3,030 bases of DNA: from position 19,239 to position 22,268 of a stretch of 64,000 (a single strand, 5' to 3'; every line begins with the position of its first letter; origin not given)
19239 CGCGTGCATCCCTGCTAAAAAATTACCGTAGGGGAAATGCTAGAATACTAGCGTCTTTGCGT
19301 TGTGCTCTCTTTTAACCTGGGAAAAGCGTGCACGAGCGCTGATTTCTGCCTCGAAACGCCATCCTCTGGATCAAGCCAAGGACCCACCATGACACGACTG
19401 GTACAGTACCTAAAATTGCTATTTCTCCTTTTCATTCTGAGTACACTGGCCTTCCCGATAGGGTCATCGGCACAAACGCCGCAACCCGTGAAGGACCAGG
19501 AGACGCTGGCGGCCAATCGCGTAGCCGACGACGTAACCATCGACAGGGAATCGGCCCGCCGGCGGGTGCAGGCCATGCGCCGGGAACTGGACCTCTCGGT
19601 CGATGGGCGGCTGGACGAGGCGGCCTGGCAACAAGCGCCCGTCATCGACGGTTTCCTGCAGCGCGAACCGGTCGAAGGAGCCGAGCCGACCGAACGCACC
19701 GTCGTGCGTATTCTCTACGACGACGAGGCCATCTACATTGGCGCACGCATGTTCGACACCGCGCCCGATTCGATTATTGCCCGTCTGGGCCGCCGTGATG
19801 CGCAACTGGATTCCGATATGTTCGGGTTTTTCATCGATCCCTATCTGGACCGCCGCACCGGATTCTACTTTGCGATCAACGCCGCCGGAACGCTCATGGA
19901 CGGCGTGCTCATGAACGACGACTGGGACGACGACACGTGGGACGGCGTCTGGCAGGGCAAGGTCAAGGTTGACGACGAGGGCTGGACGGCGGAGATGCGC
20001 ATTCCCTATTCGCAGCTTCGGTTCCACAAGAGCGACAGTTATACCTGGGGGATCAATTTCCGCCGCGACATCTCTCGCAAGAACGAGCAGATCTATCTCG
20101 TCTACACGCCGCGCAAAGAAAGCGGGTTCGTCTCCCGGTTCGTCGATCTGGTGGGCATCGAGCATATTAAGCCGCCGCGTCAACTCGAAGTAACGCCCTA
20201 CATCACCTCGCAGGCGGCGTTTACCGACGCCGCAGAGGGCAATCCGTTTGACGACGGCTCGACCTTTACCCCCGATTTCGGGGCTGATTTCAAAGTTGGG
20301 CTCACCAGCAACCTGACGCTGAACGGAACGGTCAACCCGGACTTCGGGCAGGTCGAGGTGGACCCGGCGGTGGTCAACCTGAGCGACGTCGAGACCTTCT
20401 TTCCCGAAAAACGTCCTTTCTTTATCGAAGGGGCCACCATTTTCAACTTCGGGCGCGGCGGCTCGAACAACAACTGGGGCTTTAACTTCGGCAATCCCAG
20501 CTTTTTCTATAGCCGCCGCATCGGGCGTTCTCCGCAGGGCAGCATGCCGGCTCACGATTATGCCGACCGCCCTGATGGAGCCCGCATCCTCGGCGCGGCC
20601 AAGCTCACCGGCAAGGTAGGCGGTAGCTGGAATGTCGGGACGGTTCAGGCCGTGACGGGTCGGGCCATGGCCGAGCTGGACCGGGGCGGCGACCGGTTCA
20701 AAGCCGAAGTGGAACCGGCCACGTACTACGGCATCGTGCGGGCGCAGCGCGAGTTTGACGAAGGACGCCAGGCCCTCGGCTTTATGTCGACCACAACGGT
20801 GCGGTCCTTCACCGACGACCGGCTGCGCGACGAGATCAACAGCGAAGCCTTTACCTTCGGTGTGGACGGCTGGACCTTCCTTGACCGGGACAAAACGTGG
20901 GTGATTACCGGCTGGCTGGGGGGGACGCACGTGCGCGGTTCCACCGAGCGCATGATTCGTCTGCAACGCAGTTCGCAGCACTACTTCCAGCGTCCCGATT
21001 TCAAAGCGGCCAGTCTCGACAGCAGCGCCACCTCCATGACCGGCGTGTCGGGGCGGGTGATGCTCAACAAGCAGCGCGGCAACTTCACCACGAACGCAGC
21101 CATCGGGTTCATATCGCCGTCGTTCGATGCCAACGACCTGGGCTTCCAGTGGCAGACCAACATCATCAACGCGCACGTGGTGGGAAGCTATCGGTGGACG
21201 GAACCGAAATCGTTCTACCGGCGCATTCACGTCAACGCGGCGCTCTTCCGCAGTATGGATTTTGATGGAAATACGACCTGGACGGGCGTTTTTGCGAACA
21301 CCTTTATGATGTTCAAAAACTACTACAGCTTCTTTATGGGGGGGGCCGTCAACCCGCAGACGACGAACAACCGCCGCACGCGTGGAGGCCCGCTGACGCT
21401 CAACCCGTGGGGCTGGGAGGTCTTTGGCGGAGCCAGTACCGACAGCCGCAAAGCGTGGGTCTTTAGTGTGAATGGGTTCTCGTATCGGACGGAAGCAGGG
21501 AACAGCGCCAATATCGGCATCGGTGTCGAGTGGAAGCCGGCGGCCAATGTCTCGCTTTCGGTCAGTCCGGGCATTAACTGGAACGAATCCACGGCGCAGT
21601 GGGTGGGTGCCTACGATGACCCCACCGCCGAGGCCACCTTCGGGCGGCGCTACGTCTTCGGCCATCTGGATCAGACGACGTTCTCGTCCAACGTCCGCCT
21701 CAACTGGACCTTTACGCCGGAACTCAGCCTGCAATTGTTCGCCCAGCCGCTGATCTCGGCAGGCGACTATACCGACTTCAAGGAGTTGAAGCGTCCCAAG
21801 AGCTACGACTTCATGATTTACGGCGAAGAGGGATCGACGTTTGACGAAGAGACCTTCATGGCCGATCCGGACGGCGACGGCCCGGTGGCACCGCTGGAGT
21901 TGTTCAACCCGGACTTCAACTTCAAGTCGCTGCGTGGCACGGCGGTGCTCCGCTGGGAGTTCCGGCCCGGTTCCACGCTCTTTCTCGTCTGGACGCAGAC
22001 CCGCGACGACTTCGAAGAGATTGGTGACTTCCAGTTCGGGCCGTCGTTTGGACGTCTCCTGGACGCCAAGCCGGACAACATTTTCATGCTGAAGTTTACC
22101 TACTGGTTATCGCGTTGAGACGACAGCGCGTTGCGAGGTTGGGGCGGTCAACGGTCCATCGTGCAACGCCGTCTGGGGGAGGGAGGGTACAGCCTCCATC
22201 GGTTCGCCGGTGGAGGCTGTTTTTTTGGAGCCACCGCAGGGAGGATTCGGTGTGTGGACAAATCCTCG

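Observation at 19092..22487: The same ECF-type promoter word pair, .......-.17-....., sits upstream of both the ECF sigma gene and the neighbouring DUF5916 outer-membrane gene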

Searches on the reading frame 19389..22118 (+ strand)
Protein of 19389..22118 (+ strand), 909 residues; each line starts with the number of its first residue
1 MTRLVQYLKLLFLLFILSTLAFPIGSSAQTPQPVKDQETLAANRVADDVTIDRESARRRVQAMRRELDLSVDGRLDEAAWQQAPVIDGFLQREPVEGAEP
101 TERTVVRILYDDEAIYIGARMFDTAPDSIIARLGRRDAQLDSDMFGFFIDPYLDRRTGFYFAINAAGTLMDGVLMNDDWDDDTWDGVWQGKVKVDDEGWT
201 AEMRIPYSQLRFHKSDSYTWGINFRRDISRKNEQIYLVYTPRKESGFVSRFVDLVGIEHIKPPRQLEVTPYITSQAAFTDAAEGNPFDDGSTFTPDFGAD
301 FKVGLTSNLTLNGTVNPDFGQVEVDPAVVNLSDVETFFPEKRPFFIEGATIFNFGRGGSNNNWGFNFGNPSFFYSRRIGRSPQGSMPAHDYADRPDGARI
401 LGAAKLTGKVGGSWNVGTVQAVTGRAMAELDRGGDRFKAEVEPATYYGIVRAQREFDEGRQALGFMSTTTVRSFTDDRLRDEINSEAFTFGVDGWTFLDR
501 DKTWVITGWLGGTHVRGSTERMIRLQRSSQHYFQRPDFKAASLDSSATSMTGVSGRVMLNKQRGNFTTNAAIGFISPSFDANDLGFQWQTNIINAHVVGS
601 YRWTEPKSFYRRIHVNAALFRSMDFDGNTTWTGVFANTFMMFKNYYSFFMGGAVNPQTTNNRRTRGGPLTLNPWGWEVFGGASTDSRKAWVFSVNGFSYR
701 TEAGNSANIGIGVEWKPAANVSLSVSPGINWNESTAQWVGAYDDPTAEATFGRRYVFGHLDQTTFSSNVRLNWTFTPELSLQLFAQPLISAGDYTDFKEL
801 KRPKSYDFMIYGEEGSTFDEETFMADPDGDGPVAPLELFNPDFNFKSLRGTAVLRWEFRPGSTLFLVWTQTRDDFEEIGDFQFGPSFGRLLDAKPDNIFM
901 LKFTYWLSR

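Call 5: search_protein_families(library=pfam, proteins=[window:19389-22118:+], max_evalue=0.01)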
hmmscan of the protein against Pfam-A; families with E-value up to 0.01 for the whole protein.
window:19389-22118:+ (909 aa): 2 families
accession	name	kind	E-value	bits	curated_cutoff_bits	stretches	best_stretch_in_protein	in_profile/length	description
PF19313.5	DUF5916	-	8e-64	216.8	22.6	1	262-907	1-563/572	Domain of unknown function (DUF5916)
PF06452.16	CBM9_1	-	6.8e-05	23.3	23.4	1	71-216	1-138/185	Carbohydrate family 9 binding domain-like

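Call 12: find_homologous_proteins(query=window:19389-22118:+, max_evalue=1e-50)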
Query window:19389-22118:+ (909 aa): 7998 proteins with E <= 1e-50 among 8000 candidates; the best 120 are listed.
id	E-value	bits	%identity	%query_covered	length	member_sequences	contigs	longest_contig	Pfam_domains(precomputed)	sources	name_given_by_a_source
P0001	0.0e+0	2115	100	100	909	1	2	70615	PF19313.6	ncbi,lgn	ncbi:MAG: DUF5916 domain-containing protein [Rhodothermales bacterium]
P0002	0.0e+0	1652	80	95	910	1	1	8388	PF19313.6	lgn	-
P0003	0.0e+0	1636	77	100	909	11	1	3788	PF19313.6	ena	-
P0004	0.0e+0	1623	77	97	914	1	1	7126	PF19313.6,PF06452.17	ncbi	-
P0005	0.0e+0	1616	76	100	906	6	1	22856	PF19313.6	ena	-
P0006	0.0e+0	1598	79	92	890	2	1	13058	PF19313.6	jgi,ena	-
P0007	0.0e+0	1540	76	94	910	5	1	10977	PF19313.6,PF06452.17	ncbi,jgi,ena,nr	ncbi:MAG TPA: DUF5916 domain-containing protein [Rhodothermales bacterium]|nr:DUF5916 domain-contain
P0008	0.0e+0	1495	73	94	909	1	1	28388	PF19313.6,PF06452.17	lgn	-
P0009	0.0e+0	1404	68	97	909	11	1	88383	PF19313.6,PF06452.17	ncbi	ncbi:DUF5916 domain-containing protein [Rhodocaloribacter sp.]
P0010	0.0e+0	1399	66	97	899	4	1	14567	PF19313.6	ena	-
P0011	0.0e+0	1398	68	94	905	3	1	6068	PF19313.6,PF06452.17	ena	-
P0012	0.0e+0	1395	65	100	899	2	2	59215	PF19313.6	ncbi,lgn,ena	-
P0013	0.0e+0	1381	66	98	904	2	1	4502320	PF19313.6,PF06452.17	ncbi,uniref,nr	ncbi:carbohydrate binding family 9 domain-containing protein [Rhodocaloribacter litoris]|uniref:DUF5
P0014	0.0e+0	1375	67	94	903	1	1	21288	PF19313.6,PF06452.17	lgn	-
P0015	0.0e+0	1364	66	95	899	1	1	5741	PF19313.6,PF06452.17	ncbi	-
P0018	0.0e+0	1341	66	94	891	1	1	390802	PF19313.6,PF06452.17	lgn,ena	-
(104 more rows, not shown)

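Call 13: find_related_loci(query=window:19389-22118:+, collection=metagenome_contigs, flank=10000)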
Query window:19389-22118:+ (909 aa) in metagenome_contigs; peptide patterns used: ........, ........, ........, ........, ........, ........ (x = any residue, [..] = any of these).
138 stretches matched a pattern; 100 encode a relative of the query (tblastn E <= 1e-3); the best 80 are kept; 80 distinct loci.
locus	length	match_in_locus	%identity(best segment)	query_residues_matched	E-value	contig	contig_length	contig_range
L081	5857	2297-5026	77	1-909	0e+0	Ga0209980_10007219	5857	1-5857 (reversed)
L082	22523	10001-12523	61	39-906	0e+0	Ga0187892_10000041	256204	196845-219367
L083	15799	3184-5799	59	39-907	0e+0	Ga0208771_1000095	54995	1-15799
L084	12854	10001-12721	56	60-907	0e+0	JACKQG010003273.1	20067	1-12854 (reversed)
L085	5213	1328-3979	56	1-908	0e+0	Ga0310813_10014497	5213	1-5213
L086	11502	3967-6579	59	40-906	0e+0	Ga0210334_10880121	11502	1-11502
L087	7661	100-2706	56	41-908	0e+0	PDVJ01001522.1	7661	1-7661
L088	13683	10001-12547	60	60-908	0e+0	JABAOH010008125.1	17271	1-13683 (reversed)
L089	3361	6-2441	60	99-906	0e+0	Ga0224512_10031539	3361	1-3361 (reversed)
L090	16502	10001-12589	55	45-908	0e+0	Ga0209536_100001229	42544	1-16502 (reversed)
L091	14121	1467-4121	55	8-906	0e+0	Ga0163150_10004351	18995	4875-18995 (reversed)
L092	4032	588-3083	58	55-906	0e+0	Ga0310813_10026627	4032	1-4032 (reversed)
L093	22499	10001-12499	59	55-906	0e+0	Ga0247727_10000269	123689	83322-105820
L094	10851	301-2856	51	59-908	0e+0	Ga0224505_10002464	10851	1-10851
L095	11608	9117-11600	52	58-883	0e+0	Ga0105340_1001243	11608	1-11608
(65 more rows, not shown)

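Call 15: find_encoding_contigs(protein=P0002, flank=6000, max_places=2)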
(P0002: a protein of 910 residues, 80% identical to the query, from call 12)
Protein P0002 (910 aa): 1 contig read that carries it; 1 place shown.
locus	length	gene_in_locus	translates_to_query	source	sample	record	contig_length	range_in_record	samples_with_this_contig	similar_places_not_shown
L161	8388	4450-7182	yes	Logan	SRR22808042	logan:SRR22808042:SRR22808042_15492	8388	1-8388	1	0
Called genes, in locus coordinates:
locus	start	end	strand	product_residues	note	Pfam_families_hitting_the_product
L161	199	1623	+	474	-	PF01554:MatE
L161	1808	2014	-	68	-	-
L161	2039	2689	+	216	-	PF06468:Spond_N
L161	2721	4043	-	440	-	PF01551:Peptidase_M23, PF08239:SH3_3 (weak)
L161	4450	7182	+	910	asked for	PF19313:DUF5916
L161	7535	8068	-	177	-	PF13646:HEAT_2 (weak)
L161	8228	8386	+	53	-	?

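Call 16: find_encoding_contigs(protein=P0004, flank=6000, max_places=2)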
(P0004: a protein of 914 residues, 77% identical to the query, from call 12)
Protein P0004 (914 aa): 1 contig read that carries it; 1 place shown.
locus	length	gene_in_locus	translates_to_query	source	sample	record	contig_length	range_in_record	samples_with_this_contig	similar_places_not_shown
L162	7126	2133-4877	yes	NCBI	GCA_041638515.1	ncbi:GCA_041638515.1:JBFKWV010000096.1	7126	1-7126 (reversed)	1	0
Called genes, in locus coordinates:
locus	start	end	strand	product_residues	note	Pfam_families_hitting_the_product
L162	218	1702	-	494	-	PF01370:Epimerase, PF05368:NmrA, PF13460:NAD_binding_10, PF11066:DUF2867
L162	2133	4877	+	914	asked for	PF06452:CBM9_1, PF19313:DUF5916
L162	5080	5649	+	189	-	PF04542:Sigma70_r2, PF08281:Sigma70_r4_2, PF04545:Sigma70_r4, PF22233:PhyR_sigma-like (faint)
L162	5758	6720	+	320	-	PF13490:zf-HC2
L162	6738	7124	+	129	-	?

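Call 17: find_encoding_contigs(protein=P0005, flank=6000, max_places=2)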
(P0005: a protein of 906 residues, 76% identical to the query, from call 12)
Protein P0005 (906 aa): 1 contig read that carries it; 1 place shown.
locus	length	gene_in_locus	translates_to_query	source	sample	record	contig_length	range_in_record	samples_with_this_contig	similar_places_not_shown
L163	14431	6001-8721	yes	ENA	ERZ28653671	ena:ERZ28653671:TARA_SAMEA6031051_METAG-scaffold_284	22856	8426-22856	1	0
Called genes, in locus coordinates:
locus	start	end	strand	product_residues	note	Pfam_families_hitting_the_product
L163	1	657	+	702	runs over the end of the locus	-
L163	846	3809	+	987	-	PF13860:FlgD_ig (weak)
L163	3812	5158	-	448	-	PF01551:Peptidase_M23, PF08239:SH3_3 (weak)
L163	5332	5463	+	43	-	-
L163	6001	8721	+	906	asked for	PF19313:DUF5916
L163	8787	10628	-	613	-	PF02927:CelD_N, PF00759:Glyco_hydro_9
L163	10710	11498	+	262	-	PF01522:Polysacc_deac_1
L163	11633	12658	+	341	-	PF02805:Ada_Zn_binding, PF12833:HTH_18, PF02870:Methyltransf_1N (weak), PF01035:DNA_binding_1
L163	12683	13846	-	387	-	PF04041:Glyco_hydro_130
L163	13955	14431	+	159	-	?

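Call 18: find_encoding_contigs(protein=P0006, flank=6000, max_places=2)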
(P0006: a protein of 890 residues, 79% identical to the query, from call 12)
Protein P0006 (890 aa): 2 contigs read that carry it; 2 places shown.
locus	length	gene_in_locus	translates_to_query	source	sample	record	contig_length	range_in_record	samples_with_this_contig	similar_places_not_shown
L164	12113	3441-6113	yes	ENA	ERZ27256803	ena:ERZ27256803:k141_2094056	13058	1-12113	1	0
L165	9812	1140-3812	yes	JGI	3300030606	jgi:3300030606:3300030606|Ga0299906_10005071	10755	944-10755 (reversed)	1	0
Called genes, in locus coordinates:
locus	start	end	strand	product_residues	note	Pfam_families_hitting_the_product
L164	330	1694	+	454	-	PF01554:MatE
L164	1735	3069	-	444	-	PF01551:Peptidase_M23, PF08239:SH3_3 (faint)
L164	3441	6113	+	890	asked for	PF19313:DUF5916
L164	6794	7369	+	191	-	PF04542:Sigma70_r2, PF08281:Sigma70_r4_2, PF04545:Sigma70_r4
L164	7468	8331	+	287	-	PF13490:zf-HC2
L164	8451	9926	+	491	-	-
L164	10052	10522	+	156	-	-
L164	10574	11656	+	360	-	PF03130:HEAT_PBS (faint), PF00514:Arm (faint), PF02985:HEAT (faint), PF13513:HEAT_EZ (faint), PF13646:HEAT_2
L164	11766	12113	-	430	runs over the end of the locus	?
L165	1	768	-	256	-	?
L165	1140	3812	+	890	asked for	PF19313:DUF5916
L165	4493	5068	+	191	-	PF04542:Sigma70_r2, PF08281:Sigma70_r4_2, PF04545:Sigma70_r4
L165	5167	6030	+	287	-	PF13490:zf-HC2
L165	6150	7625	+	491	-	-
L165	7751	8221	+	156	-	-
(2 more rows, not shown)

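Call 19: find_encoding_contigs(protein=P0007, flank=6000, max_places=2)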
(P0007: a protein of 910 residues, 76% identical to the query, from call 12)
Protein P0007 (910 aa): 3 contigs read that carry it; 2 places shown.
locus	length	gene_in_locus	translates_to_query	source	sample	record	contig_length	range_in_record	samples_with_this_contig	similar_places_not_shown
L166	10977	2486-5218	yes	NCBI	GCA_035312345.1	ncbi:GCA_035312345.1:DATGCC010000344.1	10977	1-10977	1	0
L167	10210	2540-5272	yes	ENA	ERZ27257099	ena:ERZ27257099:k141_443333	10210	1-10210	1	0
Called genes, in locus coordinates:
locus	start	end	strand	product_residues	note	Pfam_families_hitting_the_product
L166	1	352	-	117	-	?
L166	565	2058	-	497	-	PF01073:3Beta_HSD, PF01370:Epimerase, PF05368:NmrA, PF13460:NAD_binding_10, PF11066:DUF2867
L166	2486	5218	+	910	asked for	PF06452:CBM9_1 (faint), PF19313:DUF5916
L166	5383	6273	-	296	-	PF18962:Por_Secre_tail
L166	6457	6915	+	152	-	PF01797:Y1_Tnp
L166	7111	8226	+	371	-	PF03706:LPG_synthase_TM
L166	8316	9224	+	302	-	PF01066:CDP-OH_P_transf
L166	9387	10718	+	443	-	PF07994:NAD_binding_5, PF01658:Inos-1-P_synth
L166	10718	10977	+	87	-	PF00483:NTP_transferase (weak), PF12804:NTP_transf_3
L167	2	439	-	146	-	?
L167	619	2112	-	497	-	PF01073:3Beta_HSD, PF01370:Epimerase, PF05368:NmrA, PF13460:NAD_binding_10, PF11066:DUF2867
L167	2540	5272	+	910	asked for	PF06452:CBM9_1 (faint), PF19313:DUF5916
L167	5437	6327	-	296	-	PF18962:Por_Secre_tail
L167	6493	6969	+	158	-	PF01797:Y1_Tnp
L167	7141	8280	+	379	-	PF03706:LPG_synthase_TM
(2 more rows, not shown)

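Call 20: find_encoding_contigs(protein=P0008, flank=6000, max_places=2)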
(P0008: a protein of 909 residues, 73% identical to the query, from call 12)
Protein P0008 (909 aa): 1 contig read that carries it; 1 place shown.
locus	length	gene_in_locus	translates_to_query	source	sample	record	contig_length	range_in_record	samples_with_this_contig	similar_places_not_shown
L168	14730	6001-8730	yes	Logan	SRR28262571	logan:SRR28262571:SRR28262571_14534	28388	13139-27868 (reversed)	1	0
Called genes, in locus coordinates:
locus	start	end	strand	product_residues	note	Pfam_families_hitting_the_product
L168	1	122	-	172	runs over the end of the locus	PF00994:MoCF_biosynth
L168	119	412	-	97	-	PF01809:YidD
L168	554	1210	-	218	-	PF07486:Hydrolase_2 (weak)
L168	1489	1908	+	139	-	PF01502:PRA-CH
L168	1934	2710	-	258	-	-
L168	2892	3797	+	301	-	PF04397:LytTR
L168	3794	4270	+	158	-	PF04073:tRNA_edit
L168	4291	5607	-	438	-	PF01551:Peptidase_M23, PF08239:SH3_3 (weak)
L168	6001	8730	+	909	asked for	PF06452:CBM9_1 (weak), PF19313:DUF5916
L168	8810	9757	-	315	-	PF02423:OCD_Mu_crystall, PF01488:Shikimate_DH (weak)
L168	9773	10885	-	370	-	PF00155:Aminotran_1_2, PF00266:Aminotran_5, PF01053:Cys_Met_Meta_PP (weak)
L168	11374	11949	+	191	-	PF04542:Sigma70_r2, PF08281:Sigma70_r4_2, PF04545:Sigma70_r4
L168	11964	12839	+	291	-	-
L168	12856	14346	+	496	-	-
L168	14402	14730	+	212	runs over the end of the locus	-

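Call 21: find_encoding_contigs(protein=P0009, flank=6000, max_places=2)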
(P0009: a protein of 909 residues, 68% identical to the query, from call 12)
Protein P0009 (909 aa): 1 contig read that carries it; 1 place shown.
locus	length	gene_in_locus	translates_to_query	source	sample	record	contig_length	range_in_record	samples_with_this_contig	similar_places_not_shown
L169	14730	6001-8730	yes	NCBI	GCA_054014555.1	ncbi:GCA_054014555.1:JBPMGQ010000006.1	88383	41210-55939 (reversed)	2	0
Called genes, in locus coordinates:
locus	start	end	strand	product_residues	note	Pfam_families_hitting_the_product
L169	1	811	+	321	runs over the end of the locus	PF04055:Radical_SAM (weak)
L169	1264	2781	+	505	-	PF01494:FAD_binding_3 (faint), PF04820:Trp_halogenase (weak)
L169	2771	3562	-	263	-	PF01569:PAP2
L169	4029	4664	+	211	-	PF01569:PAP2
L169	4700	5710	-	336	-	PF00795:CN_hydrolase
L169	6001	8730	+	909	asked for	PF06452:CBM9_1, PF19313:DUF5916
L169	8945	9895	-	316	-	PF12852:Cupin_6, PF00165:HTH_AraC (weak), PF12833:HTH_18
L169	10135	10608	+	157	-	PF04945:YHS (weak)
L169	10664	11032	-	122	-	-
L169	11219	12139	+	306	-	-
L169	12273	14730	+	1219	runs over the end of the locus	PF00550:PP-binding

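Call 22: find_encoding_contigs(protein=P0013, flank=6000, max_places=2)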
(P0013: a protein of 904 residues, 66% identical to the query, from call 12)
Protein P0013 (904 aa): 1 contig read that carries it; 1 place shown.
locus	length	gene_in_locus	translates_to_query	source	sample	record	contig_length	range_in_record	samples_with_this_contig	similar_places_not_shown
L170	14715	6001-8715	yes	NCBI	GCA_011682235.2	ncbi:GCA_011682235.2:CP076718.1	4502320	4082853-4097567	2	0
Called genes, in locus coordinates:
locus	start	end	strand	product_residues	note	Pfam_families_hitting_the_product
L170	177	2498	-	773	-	PF13620:CarboxypepD_reg, PF13715:CarbopepD_reg_2, PF07715:Plug, PF00593:TonB_dep_Rec_b-barrel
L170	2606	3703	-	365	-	PF24316:Tli3 (faint), PF02012:BNR (faint), PF13088:BNR_2 (weak)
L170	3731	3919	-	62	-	-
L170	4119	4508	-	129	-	-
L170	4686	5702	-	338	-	PF00795:CN_hydrolase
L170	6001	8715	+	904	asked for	PF06452:CBM9_1, PF19313:DUF5916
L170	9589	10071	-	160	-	PF00383:dCMP_cyt_deam_1, PF14437:MafB19-deam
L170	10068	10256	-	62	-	-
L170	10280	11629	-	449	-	PF13415:Beta-prop_FBX42 (faint), PF24681:Kelch_KLHDC2_KLHL20_DRC7 (weak), PF13418:Beta-prop_TYW4 (faint)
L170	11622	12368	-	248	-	PF01416:PseudoU_synth_1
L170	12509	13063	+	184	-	PF13189:Cytidylate_kin2 (weak), PF13238:AAA_18 (faint), PF01202:SKI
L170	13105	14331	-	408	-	PF02775:TPP_enzyme_C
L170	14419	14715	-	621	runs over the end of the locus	PF01558:POR, PF01855:POR_N, PF17147:PFOR_II (weak)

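Call 35: search_protein_families(library=pfam, proteins=[L082:6007-6396:+, L082:6399-8936:+], max_evalue=0.001)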
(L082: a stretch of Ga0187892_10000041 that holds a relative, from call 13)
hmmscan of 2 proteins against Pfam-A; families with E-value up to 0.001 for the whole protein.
L082:6007-6396:+ (129 aa): 1 family
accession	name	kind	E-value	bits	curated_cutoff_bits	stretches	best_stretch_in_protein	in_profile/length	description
PF03965.22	Penicillinase_R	-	2e-28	99.5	22.6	1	9-123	1-115/115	Penicillinase repressor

L082:6399-8936:+ (845 aa): 2 families
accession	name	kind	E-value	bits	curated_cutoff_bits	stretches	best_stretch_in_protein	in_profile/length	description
PF05569.17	Peptidase_M56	-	3.2e-38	132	31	1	20-344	3-296/296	BlaR1 peptidase M56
PF14520.12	HHH_5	-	2.7e-07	31.4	27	0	573-600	5-30/57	Helix-hairpin-helix domain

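Call 50: search_protein_families(library=ncbifam, proteins=[window:19389-22118:+], max_evalue=0.001)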
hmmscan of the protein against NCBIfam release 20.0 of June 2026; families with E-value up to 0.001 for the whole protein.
window:19389-22118:+ (909 aa): 0 families
